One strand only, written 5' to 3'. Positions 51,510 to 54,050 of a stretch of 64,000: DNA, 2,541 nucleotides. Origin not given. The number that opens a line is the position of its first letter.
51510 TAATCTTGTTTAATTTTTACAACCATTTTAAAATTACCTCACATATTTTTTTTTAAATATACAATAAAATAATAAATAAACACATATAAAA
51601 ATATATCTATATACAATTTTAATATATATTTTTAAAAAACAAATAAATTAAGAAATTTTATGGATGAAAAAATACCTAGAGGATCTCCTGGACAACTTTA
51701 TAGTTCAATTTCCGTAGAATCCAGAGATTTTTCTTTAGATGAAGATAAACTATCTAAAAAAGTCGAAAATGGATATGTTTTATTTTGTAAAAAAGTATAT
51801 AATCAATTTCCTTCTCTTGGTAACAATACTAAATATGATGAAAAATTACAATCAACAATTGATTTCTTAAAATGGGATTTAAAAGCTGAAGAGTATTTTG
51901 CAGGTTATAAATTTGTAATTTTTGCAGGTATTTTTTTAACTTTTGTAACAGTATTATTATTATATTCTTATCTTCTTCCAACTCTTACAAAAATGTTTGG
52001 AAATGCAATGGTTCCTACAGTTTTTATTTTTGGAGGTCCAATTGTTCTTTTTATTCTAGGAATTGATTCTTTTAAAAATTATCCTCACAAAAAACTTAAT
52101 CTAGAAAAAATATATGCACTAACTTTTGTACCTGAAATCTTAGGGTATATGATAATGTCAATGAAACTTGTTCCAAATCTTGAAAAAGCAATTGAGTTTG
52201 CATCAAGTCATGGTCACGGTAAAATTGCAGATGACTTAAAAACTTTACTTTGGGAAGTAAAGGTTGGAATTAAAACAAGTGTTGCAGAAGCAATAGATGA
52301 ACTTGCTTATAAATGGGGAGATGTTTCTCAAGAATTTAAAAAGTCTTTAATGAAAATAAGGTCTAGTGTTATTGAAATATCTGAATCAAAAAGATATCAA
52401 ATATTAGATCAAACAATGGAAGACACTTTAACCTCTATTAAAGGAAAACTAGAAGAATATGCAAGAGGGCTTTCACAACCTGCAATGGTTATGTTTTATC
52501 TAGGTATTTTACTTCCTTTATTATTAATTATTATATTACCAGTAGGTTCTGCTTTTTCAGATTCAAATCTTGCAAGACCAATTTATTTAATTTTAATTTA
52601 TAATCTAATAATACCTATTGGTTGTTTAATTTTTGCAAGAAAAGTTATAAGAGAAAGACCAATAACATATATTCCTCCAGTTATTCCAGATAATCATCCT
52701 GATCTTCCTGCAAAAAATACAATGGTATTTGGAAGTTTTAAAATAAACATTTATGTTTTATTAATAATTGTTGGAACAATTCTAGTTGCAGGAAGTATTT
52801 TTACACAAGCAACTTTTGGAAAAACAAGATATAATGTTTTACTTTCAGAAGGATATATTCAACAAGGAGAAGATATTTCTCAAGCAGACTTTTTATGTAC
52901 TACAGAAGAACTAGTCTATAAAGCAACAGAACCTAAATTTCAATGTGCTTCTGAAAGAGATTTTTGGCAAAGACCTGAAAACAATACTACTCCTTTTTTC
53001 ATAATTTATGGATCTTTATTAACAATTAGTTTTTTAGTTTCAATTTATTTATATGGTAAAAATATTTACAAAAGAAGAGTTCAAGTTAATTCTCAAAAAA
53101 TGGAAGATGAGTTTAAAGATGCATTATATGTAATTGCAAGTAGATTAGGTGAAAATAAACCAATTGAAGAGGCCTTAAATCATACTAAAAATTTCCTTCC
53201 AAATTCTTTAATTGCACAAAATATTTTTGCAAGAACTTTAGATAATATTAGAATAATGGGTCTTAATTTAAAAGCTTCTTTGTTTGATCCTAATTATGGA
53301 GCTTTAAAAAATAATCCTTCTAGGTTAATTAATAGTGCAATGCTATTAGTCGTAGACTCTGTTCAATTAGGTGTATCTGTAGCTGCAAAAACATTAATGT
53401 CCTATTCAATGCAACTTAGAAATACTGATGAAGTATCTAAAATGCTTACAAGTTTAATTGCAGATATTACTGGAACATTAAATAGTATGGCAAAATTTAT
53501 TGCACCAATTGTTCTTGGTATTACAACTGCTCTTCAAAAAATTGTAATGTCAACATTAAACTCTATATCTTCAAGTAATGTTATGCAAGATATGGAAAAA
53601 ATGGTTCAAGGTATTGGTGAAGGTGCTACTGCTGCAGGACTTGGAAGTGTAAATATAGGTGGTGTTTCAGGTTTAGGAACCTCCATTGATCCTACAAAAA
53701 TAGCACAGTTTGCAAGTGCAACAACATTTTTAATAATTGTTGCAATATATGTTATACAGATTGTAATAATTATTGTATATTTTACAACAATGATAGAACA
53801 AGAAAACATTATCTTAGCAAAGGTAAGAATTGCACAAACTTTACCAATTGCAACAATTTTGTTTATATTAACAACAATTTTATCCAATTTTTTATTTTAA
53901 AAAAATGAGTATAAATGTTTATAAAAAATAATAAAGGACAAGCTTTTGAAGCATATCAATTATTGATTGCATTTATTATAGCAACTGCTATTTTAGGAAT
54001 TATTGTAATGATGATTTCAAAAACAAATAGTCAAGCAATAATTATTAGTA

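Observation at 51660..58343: Type IV pilus-like locus: two-domain FlaJ/TadC platform gene followed by seven consecutive pilin-like genes, several cysteine-rich, with no ATPase or prepilin peptidase in cis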

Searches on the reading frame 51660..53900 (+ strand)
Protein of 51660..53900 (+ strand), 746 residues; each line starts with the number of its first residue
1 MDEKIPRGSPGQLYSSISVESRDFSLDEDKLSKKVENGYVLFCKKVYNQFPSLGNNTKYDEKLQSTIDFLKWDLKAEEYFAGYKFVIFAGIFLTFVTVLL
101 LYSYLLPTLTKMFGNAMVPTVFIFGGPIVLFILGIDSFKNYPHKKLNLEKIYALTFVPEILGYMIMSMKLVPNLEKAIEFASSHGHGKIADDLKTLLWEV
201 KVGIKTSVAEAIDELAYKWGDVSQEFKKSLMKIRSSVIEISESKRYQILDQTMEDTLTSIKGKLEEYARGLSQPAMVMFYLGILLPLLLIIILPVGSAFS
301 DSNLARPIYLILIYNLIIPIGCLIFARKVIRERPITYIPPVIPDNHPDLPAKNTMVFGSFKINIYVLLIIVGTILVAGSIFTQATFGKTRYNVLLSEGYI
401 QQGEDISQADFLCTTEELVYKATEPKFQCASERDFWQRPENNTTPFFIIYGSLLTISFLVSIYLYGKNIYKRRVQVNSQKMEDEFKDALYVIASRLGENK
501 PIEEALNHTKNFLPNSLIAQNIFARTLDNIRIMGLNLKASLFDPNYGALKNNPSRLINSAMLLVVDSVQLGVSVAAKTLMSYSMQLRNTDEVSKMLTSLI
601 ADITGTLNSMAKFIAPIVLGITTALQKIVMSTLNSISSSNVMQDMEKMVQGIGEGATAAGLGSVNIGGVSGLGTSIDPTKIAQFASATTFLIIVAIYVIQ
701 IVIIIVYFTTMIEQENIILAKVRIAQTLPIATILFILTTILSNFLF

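Call 3: search_protein_families(library=pfam, proteins=[window:51660-53900:+], max_evalue=1)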
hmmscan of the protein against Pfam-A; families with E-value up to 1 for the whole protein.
window:51660-53900:+ (746 aa): 2 families
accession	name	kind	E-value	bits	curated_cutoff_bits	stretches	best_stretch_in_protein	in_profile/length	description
PF04513.17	Baculo_PEP_C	-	0.0033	17.9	38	0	583-635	84-136/140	Baculovirus polyhedron envelope protein, PEP, C terminus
PF00482.28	T2SSF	-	0.0054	17.1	25.2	1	164-294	5-125/125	Type II secretion system (T2SS), protein F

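Call 6: search_protein_families(library=ncbifam, proteins=[window:51660-53900:+], max_evalue=1)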
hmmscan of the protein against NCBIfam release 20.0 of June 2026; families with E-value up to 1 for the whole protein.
window:51660-53900:+ (746 aa): 0 families

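Call 7: find_homologous_proteins(query=window:51660-53900:+, max_evalue=0.001)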
Query window:51660-53900:+ (746 aa): 392 proteins with E <= 0.001 among 8000 candidates; the best 120 are listed.
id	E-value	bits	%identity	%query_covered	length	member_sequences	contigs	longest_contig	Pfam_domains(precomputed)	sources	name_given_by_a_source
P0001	0.0e+0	1614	99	100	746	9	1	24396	-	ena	-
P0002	0.0e+0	1391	83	100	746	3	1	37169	-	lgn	-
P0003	0.0e+0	1374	81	100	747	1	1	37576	-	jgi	jgi:hypothetical protein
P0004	0.0e+0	1317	79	100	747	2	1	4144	-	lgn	-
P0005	0.0e+0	1316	80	100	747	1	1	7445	-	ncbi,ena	-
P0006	0.0e+0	1313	79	100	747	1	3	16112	-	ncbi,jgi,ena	jgi:hypothetical protein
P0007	0.0e+0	1307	79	100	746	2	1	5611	-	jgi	jgi:hypothetical protein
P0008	0.0e+0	1161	83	85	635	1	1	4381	-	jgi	-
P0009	0.0e+0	1120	67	100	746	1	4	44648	-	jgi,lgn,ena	-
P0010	0.0e+0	1093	66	100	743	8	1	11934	-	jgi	-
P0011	0.0e+0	1077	64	100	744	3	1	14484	-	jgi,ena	-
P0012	0.0e+0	1065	64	100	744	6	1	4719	-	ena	-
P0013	0.0e+0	1060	64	100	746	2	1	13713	-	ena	-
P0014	0.0e+0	1029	63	100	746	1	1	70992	-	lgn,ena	-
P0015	3.4e-294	996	63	100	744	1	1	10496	-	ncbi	ncbi:MAG: hypothetical protein V1824_00070, partial [archaeon]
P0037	6.6e-272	922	58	99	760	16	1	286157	-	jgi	jgi:hypothetical protein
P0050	4.7e-207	708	46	99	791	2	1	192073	PF00482.29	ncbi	ncbi:MAG: type II secretion system F family protein [Candidatus Diapherotrites archaeon]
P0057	6.8e-204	698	45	97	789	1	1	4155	PF00482.29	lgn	-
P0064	2.4e-199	682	45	99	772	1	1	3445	PF00482.29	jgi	-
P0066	1.3e-198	680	44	99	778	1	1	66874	PF00482.29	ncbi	ncbi:MAG: type II secretion system F family protein [Candidatus Diapherotrites archaeon]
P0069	1.1e-196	674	45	99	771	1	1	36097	PF00482.29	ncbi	-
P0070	2.1e-196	673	45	99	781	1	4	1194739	-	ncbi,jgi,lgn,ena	-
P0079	4.5e-194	665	43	98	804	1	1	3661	PF00482.29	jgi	jgi:hypothetical protein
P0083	1.0e-193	664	45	99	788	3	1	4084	PF00482.29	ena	-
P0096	3.8e-192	659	43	99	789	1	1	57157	PF00482.29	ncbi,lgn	-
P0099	1.4e-191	657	44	99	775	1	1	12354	PF00482.29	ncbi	ncbi:MAG: type II secretion system F family protein [Candidatus Diapherotrites archaeon]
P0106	1.5e-189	650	44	99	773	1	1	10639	PF00482.29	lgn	-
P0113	3.2e-188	646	42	99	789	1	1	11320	PF00482.29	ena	-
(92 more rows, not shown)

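Call 10: search_solved_structures(query=A1, max_evalue=10, show_alignments=2)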
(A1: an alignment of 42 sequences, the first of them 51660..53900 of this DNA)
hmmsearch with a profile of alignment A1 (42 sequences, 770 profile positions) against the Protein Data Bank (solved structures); distinct sequences matched with E-value up to 10: 2.
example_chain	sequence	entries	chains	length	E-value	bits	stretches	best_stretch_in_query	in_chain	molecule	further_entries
1jlv_A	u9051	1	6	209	1.9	9.7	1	39-103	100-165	glutathione transferase GST1-3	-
1pn9_A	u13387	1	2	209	2.9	9.1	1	44-103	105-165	Glutathione S-transferase 1-6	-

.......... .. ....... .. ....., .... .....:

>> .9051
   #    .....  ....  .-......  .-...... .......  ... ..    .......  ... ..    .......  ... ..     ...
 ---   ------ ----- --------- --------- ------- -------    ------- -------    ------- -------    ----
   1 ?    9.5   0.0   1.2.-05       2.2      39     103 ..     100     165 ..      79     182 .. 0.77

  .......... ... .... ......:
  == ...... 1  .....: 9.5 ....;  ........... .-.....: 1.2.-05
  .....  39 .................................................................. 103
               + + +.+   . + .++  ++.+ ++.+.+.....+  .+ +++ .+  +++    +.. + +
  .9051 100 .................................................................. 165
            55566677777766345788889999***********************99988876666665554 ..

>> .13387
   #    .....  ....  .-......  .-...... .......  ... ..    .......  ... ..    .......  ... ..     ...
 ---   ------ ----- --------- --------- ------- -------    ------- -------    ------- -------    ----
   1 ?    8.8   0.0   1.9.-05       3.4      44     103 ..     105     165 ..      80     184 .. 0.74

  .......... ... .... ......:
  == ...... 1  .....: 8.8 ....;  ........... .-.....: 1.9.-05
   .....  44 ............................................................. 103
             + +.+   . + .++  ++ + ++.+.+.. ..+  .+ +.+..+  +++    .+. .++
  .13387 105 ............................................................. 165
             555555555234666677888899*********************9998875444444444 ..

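Call 11: search_protein_families(library=pfam, alignment_id=A1, max_evalue=0.01)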
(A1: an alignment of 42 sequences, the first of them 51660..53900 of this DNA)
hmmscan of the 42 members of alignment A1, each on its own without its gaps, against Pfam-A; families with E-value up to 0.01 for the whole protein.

A. member 1, window:51660-53900:+ (746 aa): 2 families
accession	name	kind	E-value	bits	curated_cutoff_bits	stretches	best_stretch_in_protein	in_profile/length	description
PF04513.17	Baculo_PEP_C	-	0.0033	17.9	38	0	583-635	84-136/140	Baculovirus polyhedron envelope protein, PEP, C terminus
PF00482.28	T2SSF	-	0.0054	17.1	25.2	1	164-294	5-125/125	Type II secretion system (T2SS), protein F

B. families by the number of members that match (of 42 scanned): 4 families
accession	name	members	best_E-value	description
PF00482.28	T2SSF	33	1e-06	Type II secretion system (T2SS), protein F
PF20990.2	DUF2207_C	7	3.5e-05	Predicted membrane protein (DUF2207) C-terminal domain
PF12644.12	DUF3782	4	0.00085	Protein of unknown function (DUF3782)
PF04513.17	Baculo_PEP_C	2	0.0033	Baculovirus polyhedron envelope protein, PEP, C terminus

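Call 12: find_encoding_contigs(protein=P0037, flank=10000, max_places=2)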
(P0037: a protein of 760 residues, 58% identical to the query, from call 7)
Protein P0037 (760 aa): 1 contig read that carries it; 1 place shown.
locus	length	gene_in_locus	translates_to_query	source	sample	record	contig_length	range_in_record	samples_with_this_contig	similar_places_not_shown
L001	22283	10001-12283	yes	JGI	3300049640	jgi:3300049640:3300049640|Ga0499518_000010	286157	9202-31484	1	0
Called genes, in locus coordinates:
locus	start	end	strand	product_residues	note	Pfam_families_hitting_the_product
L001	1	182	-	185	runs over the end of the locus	PF13302:Acetyltransf_3, PF13420:Acetyltransf_4, PF00583:Acetyltransf_1, PF13523:Acetyltransf_8 (weak)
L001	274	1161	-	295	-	PF00924:MS_channel_2nd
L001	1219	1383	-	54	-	-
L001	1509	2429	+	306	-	PF01941:AdoMet_Synthase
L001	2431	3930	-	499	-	PF07690:MFS_1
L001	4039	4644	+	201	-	PF01022:HTH_5, PF12840:HTH_20, PF13412:HTH_24 (faint)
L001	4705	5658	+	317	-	PF01368:DHH (weak)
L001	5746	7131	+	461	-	PF00890:FAD_binding_2 (faint), PF01134:GIDA (faint), PF01266:DAO (faint), PF03486:HI0933_like (faint), PF07992:Pyr_redox_2 (faint), PF13738:Pyr_redox_3 (faint), PF21688:FAD-depend_C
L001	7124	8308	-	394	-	PF01996:F420_ligase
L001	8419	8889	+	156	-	-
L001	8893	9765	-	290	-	PF01261:AP_endonuc_2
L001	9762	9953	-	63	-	PF13187:Fer4_9 (faint), PF12797:Fer4_2 (weak), PF13237:Fer4_10 (weak), PF00037:Fer4 (weak), PF13459:Fer4_15 (weak), PF12837:Fer4_6 (weak), PF13370:Fer4_13, PF12838:Fer4_7 (weak), +1 more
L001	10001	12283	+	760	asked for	-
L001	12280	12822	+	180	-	-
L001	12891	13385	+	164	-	-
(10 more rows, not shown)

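Call 13: find_encoding_contigs(protein=P0070, flank=10000, max_places=2)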
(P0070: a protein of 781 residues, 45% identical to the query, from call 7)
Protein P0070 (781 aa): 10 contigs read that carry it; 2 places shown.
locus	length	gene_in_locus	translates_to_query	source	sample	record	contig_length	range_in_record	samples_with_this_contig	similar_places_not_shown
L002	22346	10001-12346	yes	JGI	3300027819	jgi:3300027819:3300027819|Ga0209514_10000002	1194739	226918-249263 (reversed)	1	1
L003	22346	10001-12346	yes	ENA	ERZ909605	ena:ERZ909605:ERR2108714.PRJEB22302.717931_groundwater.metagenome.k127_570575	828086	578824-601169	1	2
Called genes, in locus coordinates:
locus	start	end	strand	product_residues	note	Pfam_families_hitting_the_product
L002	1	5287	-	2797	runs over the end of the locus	PF17802:SpaA (faint), PF13620:CarboxypepD_reg (weak)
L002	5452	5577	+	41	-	-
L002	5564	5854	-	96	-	-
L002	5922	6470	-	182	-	PF09721:Exosortase_EpsH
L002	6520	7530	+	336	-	-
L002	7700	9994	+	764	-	PF00437:T2SSE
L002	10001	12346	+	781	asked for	-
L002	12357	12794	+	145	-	-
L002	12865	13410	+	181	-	-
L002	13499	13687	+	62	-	-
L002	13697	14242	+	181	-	-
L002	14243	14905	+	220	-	-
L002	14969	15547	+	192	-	-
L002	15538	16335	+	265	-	-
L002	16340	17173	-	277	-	-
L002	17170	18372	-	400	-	-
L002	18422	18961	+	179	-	-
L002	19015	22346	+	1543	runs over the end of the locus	-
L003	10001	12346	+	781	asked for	-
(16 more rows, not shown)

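Call 18: find_related_loci(query=A1, collection=genome_contigs, flank=10000)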
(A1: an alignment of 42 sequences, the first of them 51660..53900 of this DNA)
Query A1 (746 aa) in genome_contigs; peptide patterns used: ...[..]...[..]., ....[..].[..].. (x = any residue, [..] = any of these).
355 stretches matched a pattern; 285 encode a relative of the query (tblastn E <= 1e-3); the best 80 are kept; 79 distinct loci.
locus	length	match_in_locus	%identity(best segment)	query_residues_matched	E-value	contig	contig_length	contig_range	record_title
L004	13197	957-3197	79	1-746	0e+0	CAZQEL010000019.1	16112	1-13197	MAG TPA_asm: uncultured archaeon isolate SRP191223_co1_16 genome assembly, contig: NODE_3645_length_16112_cov_6.442299,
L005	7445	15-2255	80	1-746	0e+0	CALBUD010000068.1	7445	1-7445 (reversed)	MAG TPA_asm: Candidatus Diapherotrites archaeon isolate SRR7299214_bin.7_CONCOCT_v1.1_MAG genome assembly, contig: ERZ78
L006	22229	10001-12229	66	1-746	0e+0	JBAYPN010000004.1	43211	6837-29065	MAG: archaeon isolate SO_2016_LW2_139 scaffold01392_LW138R_2016, whole genome shotgun sequence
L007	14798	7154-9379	64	1-744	0e+0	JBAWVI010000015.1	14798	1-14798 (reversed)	MAG: archaeon isolate ELA007 MAG007_15, whole genome shotgun sequence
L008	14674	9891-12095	62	6-746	0e+0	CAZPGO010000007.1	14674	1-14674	MAG TPA_asm: uncultured archaeon isolate SRP067234_co1_315 genome assembly, contig: k99_577062, whole genome shotgun seq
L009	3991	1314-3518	62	6-746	0e+0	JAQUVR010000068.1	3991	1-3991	MAG: Candidatus ainarchaeum sp. isolate STD2_171 NODE_106065_length_3991_cov_5.593944_Sandtown_D2, whole genome shotgun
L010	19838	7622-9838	66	6-746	0e+0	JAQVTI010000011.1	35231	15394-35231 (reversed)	MAG: Candidatus ainarchaeum sp. isolate STF1_294 NODE_2491_length_35231_cov_4.999487_Sandtown_F1, whole genome shotgun s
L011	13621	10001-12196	58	4-746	0e+0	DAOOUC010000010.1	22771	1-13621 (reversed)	MAG TPA_asm: archaeon isolate AMR_MDS_2477 NODE_1561_length_22771_cov_5.799965, whole genome shotgun sequence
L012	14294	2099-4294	59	4-746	0e+0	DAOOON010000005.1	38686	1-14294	MAG TPA_asm: archaeon isolate AMR_MDS_2622 NODE_1202_length_38686_cov_13.027491, whole genome shotgun sequence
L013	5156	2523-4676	60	7-746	0e+0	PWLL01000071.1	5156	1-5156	MAG: Candidatus Iainarchaeum archaeon isolate CSSed10_239 CS-Sed10-C55447, whole genome shotgun sequence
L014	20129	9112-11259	59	9-746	0e+0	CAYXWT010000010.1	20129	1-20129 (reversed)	MAG TPA_asm: uncultured archaeon isolate SRP191223_co1_94 genome assembly, contig: NODE_2467_length_20129_cov_21.111637,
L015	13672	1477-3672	58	4-745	0e+0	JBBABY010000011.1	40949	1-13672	MAG: archaeon isolate SO_2017_LW1_34 NODE_632_length_40949_cov_1.474058_LW64-88_2017, whole genome shotgun sequence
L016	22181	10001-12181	58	9-746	0e+0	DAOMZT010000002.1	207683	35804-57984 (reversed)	MAG TPA_asm: archaeon isolate AMR_MDS_3992 NODE_10_length_207683_cov_10.526726, whole genome shotgun sequence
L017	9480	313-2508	57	4-745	0e+0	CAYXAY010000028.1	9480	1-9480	MAG TPA_asm: uncultured archaeon isolate SRP257756_co1_240 genome assembly, contig: NODE_6622_length_9480_cov_7.619416,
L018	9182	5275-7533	46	9-743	0e+0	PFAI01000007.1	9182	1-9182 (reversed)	MAG: Candidatus Diapherotrites archaeon CG10_big_fil_rev_8_21_14_0_10_31_34 CG10_8_21_14_0.10_scaffold_10443_c, whole ge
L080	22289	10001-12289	41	8-743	3e-176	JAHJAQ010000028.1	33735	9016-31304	MAG: Candidatus Micrarchaeota archaeon isolate Modern_marine.mb.22 Modern_marine.mb.22_k141_406703, whole genome shotgun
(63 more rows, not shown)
